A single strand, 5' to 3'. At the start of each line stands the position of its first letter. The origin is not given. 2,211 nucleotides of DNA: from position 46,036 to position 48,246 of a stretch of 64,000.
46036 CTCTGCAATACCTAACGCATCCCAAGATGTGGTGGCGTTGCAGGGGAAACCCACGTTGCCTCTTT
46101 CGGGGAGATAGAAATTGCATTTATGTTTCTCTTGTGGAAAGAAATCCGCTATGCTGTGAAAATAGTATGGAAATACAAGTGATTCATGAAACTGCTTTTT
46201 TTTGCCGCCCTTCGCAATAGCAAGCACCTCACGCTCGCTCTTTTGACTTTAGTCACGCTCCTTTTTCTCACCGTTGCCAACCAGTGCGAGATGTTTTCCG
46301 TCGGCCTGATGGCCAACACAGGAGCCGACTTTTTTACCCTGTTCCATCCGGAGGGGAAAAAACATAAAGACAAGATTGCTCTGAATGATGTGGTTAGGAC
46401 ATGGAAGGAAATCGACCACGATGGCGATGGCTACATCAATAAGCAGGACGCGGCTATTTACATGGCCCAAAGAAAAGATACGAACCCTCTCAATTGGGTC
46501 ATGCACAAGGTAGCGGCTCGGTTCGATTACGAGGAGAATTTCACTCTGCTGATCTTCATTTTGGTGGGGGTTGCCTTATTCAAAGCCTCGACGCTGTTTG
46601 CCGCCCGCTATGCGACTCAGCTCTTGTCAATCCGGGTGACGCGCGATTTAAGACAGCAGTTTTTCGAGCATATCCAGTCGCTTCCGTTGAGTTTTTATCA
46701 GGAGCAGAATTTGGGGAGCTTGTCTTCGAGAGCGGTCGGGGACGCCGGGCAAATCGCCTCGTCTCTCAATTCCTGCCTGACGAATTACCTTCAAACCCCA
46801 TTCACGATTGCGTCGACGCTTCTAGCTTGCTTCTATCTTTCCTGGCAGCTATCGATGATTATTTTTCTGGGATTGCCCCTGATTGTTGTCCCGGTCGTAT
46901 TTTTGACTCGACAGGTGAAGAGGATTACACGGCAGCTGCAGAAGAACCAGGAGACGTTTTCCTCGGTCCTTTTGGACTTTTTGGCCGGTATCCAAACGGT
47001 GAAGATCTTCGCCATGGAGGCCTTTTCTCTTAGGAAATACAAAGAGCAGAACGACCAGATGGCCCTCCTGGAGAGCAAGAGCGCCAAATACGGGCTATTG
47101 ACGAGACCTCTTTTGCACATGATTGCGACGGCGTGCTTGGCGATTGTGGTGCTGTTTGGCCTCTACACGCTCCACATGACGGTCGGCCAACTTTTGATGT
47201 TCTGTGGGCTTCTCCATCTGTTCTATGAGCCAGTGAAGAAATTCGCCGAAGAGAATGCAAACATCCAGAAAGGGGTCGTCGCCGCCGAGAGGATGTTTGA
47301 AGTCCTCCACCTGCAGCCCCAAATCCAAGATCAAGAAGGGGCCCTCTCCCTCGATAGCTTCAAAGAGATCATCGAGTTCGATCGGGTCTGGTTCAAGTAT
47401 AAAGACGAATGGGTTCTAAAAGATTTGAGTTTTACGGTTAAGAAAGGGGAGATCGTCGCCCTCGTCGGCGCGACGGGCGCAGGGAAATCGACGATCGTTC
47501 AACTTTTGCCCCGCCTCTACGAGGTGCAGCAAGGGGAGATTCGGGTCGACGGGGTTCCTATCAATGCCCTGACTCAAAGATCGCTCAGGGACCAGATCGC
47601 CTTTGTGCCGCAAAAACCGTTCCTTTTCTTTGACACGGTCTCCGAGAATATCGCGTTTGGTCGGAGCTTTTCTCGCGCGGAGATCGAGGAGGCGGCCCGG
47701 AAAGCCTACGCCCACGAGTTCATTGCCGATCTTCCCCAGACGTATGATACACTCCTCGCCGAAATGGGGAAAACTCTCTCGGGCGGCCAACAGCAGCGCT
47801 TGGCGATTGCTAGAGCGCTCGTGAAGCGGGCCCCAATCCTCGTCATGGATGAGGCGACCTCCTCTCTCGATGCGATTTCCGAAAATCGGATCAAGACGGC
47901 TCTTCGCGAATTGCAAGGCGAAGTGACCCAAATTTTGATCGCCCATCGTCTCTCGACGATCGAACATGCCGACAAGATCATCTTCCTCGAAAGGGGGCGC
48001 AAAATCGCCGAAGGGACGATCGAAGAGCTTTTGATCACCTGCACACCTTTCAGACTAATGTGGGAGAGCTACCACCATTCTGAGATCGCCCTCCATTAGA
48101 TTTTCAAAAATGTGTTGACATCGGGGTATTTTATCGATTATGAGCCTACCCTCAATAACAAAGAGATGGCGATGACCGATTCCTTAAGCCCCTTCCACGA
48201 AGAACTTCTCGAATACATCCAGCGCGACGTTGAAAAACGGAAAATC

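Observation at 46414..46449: Canonical EF-hand calcium-binding loop inside the extracytoplasmic TM1-TM2 loop of an MsbA-like ABC exporter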

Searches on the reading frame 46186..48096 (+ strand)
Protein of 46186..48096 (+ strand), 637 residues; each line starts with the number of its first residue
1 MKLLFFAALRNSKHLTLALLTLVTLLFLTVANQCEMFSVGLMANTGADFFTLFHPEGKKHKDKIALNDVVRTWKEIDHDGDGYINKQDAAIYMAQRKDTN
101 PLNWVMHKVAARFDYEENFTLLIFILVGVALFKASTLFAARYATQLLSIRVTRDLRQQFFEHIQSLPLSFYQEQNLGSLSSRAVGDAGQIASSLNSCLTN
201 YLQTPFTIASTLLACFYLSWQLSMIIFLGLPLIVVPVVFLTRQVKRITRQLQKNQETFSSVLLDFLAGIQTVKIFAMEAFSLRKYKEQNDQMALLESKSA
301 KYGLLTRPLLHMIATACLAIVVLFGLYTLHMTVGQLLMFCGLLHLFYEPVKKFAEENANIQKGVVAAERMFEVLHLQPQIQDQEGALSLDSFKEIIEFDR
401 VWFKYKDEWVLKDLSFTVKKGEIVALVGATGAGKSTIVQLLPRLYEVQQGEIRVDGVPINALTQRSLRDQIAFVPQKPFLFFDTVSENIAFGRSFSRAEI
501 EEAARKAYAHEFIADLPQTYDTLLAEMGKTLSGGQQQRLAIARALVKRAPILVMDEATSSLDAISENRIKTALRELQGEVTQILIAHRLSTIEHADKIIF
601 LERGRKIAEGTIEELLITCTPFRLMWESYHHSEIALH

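Call 3: search_protein_families(library=pfam, proteins=[window:46186-48096:+], max_evalue=10)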
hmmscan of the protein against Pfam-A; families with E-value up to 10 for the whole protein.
window:46186-48096:+ (637 aa): 27 families (the best 25 are shown)
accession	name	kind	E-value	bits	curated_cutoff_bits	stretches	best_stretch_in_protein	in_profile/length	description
PF00664.28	ABC_membrane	-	1.3e-38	133.7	28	1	113-349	37-273/274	ABC transporter transmembrane region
PF00005.33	ABC_tran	-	1.6e-34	119.9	25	1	411-559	1-137/137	ABC transporter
PF02463.25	SMC_N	-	1.5e-08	34.8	40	1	529-601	135-211/220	RecF/RecN/SMC N terminal domain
PF13401.12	AAA_22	-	0.00027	21.7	27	1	422-565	6-97/130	AAA domain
PF13191.12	AAA_16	-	0.00059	20.8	32.6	1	420-577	21-160/167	AAA ATPase domain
PF09818.15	ABC_ATPase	-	0.00073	19.1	23.2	1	498-568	126-195/283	P-loop domain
PF03193.22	RsgA_GTPase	-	0.00088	19.6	30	1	394-453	80-138/174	RsgA GTPase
PF00036.39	EF-hand_1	-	0.0054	16.6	25.4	1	71-88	4-21/29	EF hand domain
PF13555.12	AAA_29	-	0.014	15.6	27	1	416-438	17-39/61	P-loop containing region of AAA domain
PF00270.35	DEAD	-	0.015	15.5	26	1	419-577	12-146/167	DEAD/DEAH box helicase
PF13481.12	AAA_25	-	0.016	15.3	27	1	408-439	23-51/195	AAA domain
PF03899.21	ATP-synt_I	-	0.025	15.4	25.1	1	208-261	11-65/99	ATP synthase I chain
PF13604.12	AAA_30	-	0.029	14.5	27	1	420-468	17-63/191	AAA domain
PF13405.12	EF-hand_6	-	0.031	14.5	25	1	71-88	4-21/30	EF-hand domain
PF01926.29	MMR_HSR1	-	0.032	14.8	21.9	1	424-495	2-70/113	50S ribosome-binding GTPase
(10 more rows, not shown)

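Call 4: search_protein_families(library=ncbifam, proteins=[window:46186-48096:+], max_evalue=0.001)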
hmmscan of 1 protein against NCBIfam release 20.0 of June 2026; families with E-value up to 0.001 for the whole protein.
window:46186-48096:+ (637 aa): 189 families (the best 25 are shown)
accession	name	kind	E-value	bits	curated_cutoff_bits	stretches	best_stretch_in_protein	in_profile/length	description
TIGR02203.1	MsbA_lipidA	equivalog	9.4e-127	423.9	602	1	114-616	49-556/572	lipid A export permease/ATP-binding protein MsbA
TIGR02204.1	MsbA_rel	hypoth_equivalog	1.5e-116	390.4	780.4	1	118-620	56-566/576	ABC transporter, permease/ATP-binding protein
NF045513.1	HepA_fam_ABC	equivalog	2.7e-115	386.1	725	1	117-617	93-597/610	heterocyst formation ABC transporter subunit HepA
NF008381.0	PRK11176.1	equivalog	2.4e-114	382.8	867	1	62-617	6-567/582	lipid A ABC transporter ATP-binding protein/permease MsbA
NF052233.1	CphA_assoc_ABC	equivalog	2.8e-105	353.3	880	1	119-618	229-732/766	cyanophycin metabolism-associated ABC transporter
TIGR00958.1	3a01208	subfamily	5.8e-103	345.5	874.6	1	107-616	189-701/711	antigen peptide transporter 2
NF010178.0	PRK13657.1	equivalog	1.2e-94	317.9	733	1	108-619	44-560/588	glucan ABC transporter ATP-binding protein/ permease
TIGR02857.1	CydD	equivalog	9.3e-91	305.3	435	1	115-600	39-528/529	thiol reductant ABC exporter subunit CydD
TIGR01846.1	type_I_sec_HlyB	subfamily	6.3e-90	302.4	725.55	1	121-627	180-690/694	type I secretion system permease/ATPase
TIGR03796.1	NHLM_micro_ABC1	equivalog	8.4e-88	295.3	853.3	1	120-618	194-701/710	NHLP family bacteriocin export ABC transporter peptidase/permease/ATPase subunit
TIGR01193.1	bacteriocin_ABC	subfamily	3.4e-83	280.4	523.85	1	118-617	194-697/708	peptide cleavage/export ABC transporter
TIGR03375.1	type_I_sec_LssB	subfamily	7.2e-81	272.5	693.1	1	138-616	207-689/696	type I secretion system permease/ATPase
NF008056.1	PRK10790.1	equivalog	2.2e-80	270.9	746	1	123-619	68-565/584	SmdB family multidrug efflux ABC transporter permease/ATP-binding protein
TIGR03797.1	NHLM_micro_ABC2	equivalog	2.9e-80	270.6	709.4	1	122-617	178-673/686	NHLP bacteriocin export ABC transporter permease/ATPase subunit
NF008055.0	PRK10789.1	equivalog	2.7e-74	250.7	845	1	122-636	55-577/590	SmdA family multidrug ABC transporter permease/ATP-binding protein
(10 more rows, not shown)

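Call 5: find_homologous_proteins(query=window:46186-48096:+, region=1-140, max_evalue=0.01)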
Query window:46186-48096:+, residues 1-140 (140 aa): 201 proteins with E <= 0.01 among 1029 candidates; the best 120 are listed.
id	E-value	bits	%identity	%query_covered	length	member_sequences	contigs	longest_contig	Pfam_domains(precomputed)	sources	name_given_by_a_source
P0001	1.4e-85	302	100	100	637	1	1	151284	PF00005.34,PF02463.26,PF00664.29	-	-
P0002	1.2e-73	263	89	100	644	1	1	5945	PF00005.34,PF02463.26,PF00664.29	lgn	-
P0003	4.9e-67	242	82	100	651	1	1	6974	PF00005.34,PF02463.26,PF00664.29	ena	-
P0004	4.5e-63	229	77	100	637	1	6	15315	PF00005.34,PF02463.26,PF00664.29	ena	-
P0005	5.0e-62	226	77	100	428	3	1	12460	PF00664.29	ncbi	ncbi:MAG: ABC transporter ATP-binding protein, partial [Chlamydiae bacterium RIFCSPHIGHO2_12_FULL_49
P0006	6.9e-62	225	77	100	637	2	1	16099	PF00005.34,PF02463.26,PF00664.29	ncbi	-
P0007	1.1e-61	225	77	100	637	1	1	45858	PF00005.34,PF02463.26,PF00664.29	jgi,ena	-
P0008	1.3e-61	224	75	100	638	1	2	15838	PF00005.34,PF02463.26,PF00664.29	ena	-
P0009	2.0e-61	224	76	100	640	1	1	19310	PF00005.34,PF02463.26,PF00664.29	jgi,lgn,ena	-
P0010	2.5e-61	223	75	100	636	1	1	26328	PF00005.34,PF02463.26,PF00664.29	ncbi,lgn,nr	ncbi:MAG TPA: ABC transporter ATP-binding protein [Chlamydiales bacterium]|nr:ABC transporter ATP-bi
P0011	3.0e-61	223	76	100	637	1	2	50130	PF00005.34,PF02463.26,PF00664.29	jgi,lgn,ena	jgi:ABC-type multidrug transport system fused ATPase/permease subunit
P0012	4.6e-61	223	75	100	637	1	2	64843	PF00005.34,PF02463.26,PF00664.29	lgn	-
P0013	6.6e-61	222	76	100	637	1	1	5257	PF00005.34,PF02463.26,PF00664.29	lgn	-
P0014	7.4e-61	222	76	100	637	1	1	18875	PF00005.34,PF02463.26,PF00664.29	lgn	-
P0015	1.7e-60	221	76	100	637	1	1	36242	PF00005.34,PF02463.26,PF00664.29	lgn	-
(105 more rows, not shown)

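Call 29: predict_structure(alignment_id=A2)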
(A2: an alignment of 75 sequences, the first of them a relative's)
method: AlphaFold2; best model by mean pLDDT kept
length: 637 residues; sequences in the alignment: 75
mean_pLDDT: 66.1   pTM: 0.42
mean pLDDT of the five models: 66.1, 64.1, 63.4, 55.1, 51.7
residues with pLDDT >= 90: 16; 70-90: 243; 50-70: 282; < 50: 96
segments of 3 or more residues with pLDDT < 50: 45-47, 170-188, 254-280, 366-380, 477-492, 526-528, 558-560, 633-637
pLDDT, mean of each block of 10 residues (from residue 1): 61 79 76 65 52 55 68 74 70 61 58 58 72 77 73 65 54 41 46 58 67 65 65 66 58 48 41 38 60 62 62 67 66 61 65 60 51 40 69 88 77 89 83 76 73 86 79 59 34 67 83 73 56 72 78 66 69 79 81 83 86 87 80 46
secondary structure, 60 per line:
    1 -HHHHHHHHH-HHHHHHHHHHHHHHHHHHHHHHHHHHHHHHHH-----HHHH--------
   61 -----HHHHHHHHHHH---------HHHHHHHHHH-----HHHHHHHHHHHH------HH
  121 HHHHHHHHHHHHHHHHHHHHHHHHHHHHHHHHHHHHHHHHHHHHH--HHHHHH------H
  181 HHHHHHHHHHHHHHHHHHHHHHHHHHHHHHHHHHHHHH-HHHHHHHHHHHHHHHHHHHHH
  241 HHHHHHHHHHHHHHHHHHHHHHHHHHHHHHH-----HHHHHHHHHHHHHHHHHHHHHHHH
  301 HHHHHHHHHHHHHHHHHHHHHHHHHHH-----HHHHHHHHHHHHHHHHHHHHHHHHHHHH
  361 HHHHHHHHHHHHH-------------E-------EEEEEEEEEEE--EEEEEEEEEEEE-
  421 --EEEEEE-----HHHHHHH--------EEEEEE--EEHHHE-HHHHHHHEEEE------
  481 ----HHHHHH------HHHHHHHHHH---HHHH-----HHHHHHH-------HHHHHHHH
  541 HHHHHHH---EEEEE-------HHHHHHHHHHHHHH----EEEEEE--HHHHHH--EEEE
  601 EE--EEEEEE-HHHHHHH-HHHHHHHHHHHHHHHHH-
elements in order: H2-10 H12-43 H49-52 H66-76 H86-95 H101-112 H119-165 H168-173 H180-218 H220-271 H277-327 H333-373 E395-405 E408-419 E423-428 H434-440 E449-454 H464-470 E471-474 H485-490 H497-506 H510-513 H519-525 H533-547 E551-555 H563-576 E581-586 H589-594 E597-602 E605-610 H612-618 H620-636

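Call 35: fold_search(model_id=the predicted structure, library=pdb)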
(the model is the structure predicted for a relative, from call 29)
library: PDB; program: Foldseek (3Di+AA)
matches with E <= 10: 1405; with E <= 0.001: 1188
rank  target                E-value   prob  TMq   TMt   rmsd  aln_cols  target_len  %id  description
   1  8tso_A                2.7e-30  1.00  0.47  0.52  14.0       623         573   29  KDL bound, nucleotide-free MsbA in open, outward-facing conformation (released 2024-06-19)
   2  7ph3_A                1.1e-29  1.00  0.48  0.53  14.0       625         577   30  AMP-PNP bound nanodisc reconstituted MsbA with nanobodies, spin-labeled at position A60C (released 2022-08-24)
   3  6o30_A                1.7e-29  1.00  0.41  0.45  18.2       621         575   30  Lipid A transporter MsbA from Salmonella typhimurium (released 2019-06-12)
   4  7bcw_A                3.4e-29  1.00  0.49  0.53  13.7       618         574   30  Structure of MsbA in Salipro with ADP vanadate (released 2022-01-12)
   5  9bd6_A                3.4e-29  1.00  0.46  0.50  14.9       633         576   29  PaMsbA in an occluded, outward conformation (released 2025-09-03)
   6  4ayx                  3.9e-29  1.00  0.42  0.45  15.6       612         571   28  STRUCTURE OF THE HUMAN MITOCHONDRIAL ABC TRANSPORTER, ABCB10 (ROD FORM B) (released 2012-07-11)
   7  3zdq                  4.9e-29  1.00  0.43  0.46  15.4       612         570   28  STRUCTURE OF THE HUMAN MITOCHONDRIAL ABC TRANSPORTER, ABCB10 (NUCLEOTIDE-FREE FORM) (released 2013-01-23)
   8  6bpl_A                7.1e-29  1.00  0.45  0.49  14.8       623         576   29  E. coli MsbA in complex with LPS and inhibitor G907 (released 2018-05-02)
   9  6bl6_A                7.4e-29  1.00  0.40  0.44  18.4       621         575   29  Crystallization of lipid A transporter MsbA from Salmonella typhimurium (released 2019-01-09)
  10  5mkk_B                8.9e-29  1.00  0.45  0.49  15.3       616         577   27  Crystal structure of the heterodimeric ABC transporter TmrAB, a homolog of the antigen translocation complex TAP (released 2017-01-18)
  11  8dmo_A                1.1e-28  1.00  0.41  0.45  19.3       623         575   30  Structure of open, inward-facing MsbA from E. coli (released 2022-12-14)
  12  7ekl_A                1.4e-28  1.00  0.51  0.55  15.0       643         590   27  Mitochondrial outer membrane protein (released 2021-08-25)
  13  7sel_A                1.7e-28  1.00  0.46  0.49  14.5       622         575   29  E. coli MsbA in complex with LPS and inhibitor G7090 (compound 3) (released 2022-03-09)
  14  2hyd_A                2.6e-28  1.00  0.48  0.52  14.1       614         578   29  Multidrug ABC transporter SAV1866 (released 2006-09-05)
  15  8dmm_A                2.7e-28  1.00  0.45  0.49  14.5       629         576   29  Structure of the vanadate-trapped MsbA bound to KDL (released 2022-12-14)
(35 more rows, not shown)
